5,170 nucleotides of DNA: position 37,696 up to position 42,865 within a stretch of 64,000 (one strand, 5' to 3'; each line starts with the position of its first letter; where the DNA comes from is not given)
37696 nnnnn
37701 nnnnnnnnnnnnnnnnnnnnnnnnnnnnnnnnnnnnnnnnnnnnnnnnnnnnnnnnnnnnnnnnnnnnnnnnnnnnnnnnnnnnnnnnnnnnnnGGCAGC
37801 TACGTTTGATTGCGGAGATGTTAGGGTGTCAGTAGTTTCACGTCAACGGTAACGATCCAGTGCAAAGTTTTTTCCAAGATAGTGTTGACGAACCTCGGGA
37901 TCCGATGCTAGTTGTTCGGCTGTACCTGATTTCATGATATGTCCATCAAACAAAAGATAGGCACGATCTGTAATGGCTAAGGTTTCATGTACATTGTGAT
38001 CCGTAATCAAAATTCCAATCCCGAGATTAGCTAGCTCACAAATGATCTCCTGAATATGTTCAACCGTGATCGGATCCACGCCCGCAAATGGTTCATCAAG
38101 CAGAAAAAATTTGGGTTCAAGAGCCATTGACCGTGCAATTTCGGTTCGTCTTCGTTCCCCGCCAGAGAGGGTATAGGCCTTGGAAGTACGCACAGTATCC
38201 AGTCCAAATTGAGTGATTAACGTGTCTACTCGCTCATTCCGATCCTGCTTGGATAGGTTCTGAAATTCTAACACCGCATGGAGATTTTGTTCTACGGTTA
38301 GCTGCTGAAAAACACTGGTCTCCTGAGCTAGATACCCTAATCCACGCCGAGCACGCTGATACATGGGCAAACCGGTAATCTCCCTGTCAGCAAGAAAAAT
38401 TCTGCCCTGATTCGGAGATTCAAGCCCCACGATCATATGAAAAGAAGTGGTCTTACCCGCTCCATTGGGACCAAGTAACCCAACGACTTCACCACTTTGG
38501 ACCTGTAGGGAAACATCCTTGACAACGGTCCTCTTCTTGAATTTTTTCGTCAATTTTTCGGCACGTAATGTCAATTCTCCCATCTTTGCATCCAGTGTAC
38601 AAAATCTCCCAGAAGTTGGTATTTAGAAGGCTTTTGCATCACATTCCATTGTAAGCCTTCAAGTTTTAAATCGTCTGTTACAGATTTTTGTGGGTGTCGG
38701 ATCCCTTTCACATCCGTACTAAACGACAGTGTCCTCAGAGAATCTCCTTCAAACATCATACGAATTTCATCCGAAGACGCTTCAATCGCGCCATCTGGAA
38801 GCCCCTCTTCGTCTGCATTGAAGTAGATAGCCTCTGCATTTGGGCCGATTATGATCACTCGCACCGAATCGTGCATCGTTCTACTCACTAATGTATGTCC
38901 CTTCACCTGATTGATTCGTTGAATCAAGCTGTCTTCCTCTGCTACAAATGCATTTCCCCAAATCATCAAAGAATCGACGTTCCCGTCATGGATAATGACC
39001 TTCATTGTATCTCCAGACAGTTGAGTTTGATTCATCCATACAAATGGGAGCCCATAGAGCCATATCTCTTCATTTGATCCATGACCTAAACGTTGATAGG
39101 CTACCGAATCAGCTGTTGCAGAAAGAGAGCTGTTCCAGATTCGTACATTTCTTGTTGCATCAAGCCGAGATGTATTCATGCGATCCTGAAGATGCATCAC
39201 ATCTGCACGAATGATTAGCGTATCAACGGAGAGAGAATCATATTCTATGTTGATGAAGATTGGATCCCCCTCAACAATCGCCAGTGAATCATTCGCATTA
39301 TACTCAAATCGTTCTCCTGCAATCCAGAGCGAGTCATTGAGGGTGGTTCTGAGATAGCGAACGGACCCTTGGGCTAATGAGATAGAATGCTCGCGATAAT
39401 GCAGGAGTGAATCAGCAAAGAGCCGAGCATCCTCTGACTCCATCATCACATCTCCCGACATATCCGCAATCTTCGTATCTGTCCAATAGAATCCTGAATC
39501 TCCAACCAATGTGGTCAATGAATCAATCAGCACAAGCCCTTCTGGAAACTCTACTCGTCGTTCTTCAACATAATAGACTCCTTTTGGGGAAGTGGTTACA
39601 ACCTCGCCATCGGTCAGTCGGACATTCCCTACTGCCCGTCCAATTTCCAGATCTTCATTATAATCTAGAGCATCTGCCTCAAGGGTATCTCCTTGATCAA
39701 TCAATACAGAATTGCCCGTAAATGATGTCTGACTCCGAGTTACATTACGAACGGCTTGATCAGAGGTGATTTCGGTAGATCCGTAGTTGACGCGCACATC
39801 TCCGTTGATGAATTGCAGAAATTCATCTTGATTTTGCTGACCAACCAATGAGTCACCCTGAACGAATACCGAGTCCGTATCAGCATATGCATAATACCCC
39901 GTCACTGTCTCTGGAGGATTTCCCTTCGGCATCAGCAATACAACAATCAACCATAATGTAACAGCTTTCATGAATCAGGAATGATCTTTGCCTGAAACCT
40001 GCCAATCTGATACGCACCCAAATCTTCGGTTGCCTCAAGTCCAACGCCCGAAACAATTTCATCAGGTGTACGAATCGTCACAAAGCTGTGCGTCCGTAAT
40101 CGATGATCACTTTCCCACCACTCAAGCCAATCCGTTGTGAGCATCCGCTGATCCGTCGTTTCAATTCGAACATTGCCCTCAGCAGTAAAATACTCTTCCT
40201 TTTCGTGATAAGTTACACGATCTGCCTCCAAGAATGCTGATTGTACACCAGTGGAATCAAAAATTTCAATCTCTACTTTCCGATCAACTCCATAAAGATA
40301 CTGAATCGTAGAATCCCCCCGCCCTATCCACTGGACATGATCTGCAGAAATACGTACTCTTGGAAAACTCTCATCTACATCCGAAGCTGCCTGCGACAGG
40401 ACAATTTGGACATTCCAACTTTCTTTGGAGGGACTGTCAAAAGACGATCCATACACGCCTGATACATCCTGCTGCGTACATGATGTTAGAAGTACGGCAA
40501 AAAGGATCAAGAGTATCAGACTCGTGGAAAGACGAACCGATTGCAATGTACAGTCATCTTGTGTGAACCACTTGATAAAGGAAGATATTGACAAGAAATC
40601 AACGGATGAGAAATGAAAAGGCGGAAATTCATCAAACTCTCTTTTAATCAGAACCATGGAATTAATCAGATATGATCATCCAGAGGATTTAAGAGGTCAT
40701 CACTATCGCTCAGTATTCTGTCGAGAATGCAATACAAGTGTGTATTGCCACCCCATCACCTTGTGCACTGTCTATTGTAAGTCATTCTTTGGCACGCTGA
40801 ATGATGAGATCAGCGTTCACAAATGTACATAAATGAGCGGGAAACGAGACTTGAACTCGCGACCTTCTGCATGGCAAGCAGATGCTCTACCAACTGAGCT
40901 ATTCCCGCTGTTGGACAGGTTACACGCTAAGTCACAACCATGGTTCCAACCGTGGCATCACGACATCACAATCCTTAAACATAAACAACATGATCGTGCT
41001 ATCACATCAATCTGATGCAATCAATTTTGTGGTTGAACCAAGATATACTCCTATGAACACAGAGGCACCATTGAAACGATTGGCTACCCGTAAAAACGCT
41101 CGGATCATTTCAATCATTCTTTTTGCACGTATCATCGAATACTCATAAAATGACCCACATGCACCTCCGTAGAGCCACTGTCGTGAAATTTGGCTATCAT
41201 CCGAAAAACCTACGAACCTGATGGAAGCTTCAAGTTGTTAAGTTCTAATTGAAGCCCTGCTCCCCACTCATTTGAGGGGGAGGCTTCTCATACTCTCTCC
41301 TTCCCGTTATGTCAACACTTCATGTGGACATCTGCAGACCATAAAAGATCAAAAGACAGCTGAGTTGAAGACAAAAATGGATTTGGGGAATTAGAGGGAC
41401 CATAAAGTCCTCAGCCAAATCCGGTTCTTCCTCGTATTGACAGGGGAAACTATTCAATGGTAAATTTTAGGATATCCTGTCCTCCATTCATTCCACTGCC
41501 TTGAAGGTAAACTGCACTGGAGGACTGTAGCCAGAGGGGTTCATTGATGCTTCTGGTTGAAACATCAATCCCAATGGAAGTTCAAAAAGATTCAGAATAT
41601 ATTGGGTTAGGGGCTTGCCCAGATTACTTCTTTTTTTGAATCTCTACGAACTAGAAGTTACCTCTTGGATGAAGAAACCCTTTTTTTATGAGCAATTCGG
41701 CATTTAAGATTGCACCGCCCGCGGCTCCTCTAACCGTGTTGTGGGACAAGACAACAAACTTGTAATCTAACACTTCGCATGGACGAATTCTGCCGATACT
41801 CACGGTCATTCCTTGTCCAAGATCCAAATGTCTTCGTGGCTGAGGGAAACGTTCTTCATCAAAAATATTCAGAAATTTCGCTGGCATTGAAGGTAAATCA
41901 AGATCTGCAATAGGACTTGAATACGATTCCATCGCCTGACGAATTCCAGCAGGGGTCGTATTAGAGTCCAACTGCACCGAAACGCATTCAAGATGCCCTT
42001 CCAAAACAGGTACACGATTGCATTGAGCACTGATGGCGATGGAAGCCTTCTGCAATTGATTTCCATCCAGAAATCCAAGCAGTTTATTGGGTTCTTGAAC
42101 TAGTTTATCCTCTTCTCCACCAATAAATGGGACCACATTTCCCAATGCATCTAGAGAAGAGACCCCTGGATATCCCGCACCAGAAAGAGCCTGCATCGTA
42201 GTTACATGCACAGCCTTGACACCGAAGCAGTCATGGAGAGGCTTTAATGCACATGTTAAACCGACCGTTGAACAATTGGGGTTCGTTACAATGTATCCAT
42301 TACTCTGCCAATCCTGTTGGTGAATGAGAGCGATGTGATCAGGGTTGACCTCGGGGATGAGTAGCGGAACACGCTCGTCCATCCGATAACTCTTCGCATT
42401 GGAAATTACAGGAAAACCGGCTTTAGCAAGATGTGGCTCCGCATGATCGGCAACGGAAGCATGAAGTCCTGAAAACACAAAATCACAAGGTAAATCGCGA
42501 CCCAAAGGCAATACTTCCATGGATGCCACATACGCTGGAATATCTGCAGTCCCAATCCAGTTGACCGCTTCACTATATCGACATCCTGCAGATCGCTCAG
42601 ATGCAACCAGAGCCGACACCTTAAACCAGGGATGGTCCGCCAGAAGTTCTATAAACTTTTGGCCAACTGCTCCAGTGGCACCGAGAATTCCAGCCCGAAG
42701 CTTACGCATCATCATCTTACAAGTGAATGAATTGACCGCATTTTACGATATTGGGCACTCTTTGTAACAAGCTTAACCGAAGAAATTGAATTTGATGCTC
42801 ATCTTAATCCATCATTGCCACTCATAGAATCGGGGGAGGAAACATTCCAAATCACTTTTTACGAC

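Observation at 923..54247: Selective decay: nearly every accessory gene is a pseudogene while ~30 core genes are intact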

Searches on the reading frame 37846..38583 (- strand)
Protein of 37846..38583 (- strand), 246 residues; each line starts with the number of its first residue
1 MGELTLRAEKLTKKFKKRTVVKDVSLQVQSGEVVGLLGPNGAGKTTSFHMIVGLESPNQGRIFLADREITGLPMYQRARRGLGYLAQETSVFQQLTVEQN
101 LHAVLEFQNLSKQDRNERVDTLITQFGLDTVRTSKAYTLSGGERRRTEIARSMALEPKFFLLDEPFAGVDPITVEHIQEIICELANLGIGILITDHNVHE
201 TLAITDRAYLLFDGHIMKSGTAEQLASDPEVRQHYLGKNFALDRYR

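Call 16: search_protein_families(library=pfam, proteins=[window:37846-38583:-], max_evalue=0.0001)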
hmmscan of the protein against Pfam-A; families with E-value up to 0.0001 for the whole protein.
window:37846-38583:- (246 aa): 1 family
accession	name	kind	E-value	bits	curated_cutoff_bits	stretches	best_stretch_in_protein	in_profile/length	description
PF00005.33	ABC_tran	-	4.6e-36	124.9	25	1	21-167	1-137/137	ABC transporter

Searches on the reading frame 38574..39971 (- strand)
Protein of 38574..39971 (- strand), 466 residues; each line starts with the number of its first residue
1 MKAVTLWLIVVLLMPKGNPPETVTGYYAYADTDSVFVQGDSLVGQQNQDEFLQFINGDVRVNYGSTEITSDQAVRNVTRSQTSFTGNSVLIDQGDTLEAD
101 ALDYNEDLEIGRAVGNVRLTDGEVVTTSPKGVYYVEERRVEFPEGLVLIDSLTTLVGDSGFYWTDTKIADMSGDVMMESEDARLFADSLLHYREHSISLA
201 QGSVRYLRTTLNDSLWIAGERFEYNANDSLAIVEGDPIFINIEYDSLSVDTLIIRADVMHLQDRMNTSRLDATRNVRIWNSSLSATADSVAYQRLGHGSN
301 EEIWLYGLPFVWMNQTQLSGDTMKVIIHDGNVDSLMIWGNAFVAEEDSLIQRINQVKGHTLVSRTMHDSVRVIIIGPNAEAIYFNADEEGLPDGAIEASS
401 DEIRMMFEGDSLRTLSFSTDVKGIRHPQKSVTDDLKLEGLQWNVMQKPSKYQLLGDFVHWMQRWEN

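Call 13: find_encoding_contigs(protein=window:38574-39971:-, flank=10000, max_places=6)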
Protein window:38574-39971:- (466 aa): no gene with exactly this product is on record in the collection.

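Call 16: search_protein_families(library=pfam, proteins=[window:38574-39971:-], max_evalue=0.0001)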
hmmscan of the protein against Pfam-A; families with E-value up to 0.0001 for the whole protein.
window:38574-39971:- (466 aa): 2 families
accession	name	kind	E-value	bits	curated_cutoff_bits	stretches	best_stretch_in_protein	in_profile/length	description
PF13100.11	OstA_2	-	2.1e-14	53.9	21.2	1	39-178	9-149/158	OstA-like protein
PF03968.19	LptD_N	-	6.5e-07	30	20.4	0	67-140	1-85/113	LptA/(LptD N-terminal domain) LPS transport protein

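Call 19: find_related_loci(query=window:38574-39971:-, collection=genome_contigs, flank=10000)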
Query window:38574-39971:- (466 aa) in genome_contigs; peptide patterns used: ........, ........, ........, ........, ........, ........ (x = any residue, [..] = any of these).
24 stretches matched a pattern, but none encodes a relative of the query by tblastn (E <= 1e-3).

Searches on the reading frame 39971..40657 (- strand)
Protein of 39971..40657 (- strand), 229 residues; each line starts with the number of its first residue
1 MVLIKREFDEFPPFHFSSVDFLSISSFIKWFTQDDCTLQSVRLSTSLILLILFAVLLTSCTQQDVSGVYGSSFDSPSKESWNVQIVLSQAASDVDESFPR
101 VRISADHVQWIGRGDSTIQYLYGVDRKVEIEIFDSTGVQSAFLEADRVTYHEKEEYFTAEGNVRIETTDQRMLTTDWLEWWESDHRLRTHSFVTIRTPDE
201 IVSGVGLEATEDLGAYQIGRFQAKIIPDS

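Call 16: search_protein_families(library=pfam, proteins=[window:39971-40657:-], max_evalue=0.0001)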
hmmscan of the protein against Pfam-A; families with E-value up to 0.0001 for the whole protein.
window:39971-40657:- (229 aa): 0 families

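Call 57: search_protein_families(library=pfam, proteins=[window:39971-40657:-], max_evalue=0.01)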
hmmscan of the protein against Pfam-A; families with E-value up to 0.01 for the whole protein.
window:39971-40657:- (229 aa): 1 family
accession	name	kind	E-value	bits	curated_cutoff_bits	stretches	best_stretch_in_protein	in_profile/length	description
PF06835.18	LptC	-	0.00086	19.4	21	1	132-214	77-162/175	Lipopolysaccharide-assembly, LptC-related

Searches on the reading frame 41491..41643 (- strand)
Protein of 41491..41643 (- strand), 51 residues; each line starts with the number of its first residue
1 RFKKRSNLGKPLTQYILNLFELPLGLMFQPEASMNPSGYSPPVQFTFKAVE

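Call 10: search_protein_families(library=pfam, proteins=[window:41491-41643:-], max_evalue=0.01)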
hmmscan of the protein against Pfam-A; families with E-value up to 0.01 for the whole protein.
window:41491-41643:- (51 aa): 0 families

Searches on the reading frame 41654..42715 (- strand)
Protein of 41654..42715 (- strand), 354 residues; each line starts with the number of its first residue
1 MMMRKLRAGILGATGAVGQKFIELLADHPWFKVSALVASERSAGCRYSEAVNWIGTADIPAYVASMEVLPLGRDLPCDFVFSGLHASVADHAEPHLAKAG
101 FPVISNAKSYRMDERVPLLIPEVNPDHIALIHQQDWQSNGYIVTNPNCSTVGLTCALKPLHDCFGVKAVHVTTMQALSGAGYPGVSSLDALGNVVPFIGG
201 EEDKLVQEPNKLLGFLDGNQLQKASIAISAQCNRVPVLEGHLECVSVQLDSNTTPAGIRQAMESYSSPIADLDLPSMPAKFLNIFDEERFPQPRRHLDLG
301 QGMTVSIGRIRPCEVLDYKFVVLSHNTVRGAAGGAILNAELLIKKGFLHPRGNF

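Call 16: search_protein_families(library=pfam, proteins=[window:41654-42715:-], max_evalue=0.0001)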
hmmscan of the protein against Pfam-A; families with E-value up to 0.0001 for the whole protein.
window:41654-42715:- (354 aa): 2 families
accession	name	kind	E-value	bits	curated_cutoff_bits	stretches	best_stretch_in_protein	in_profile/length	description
PF02774.23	Semialdhyde_dhC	-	1.7e-33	116.8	26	1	157-328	1-183/184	Semialdehyde dehydrogenase, dimerisation domain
PF01118.30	Semialdhyde_dh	-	6.8e-30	104.4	26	1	7-129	1-119/121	Semialdehyde dehydrogenase, NAD binding domain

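Call 27: find_encoding_contigs(protein=window:41654-42715:-, flank=10000, max_places=8)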
Protein window:41654-42715:- (354 aa): no gene with exactly this product is on record in the collection.
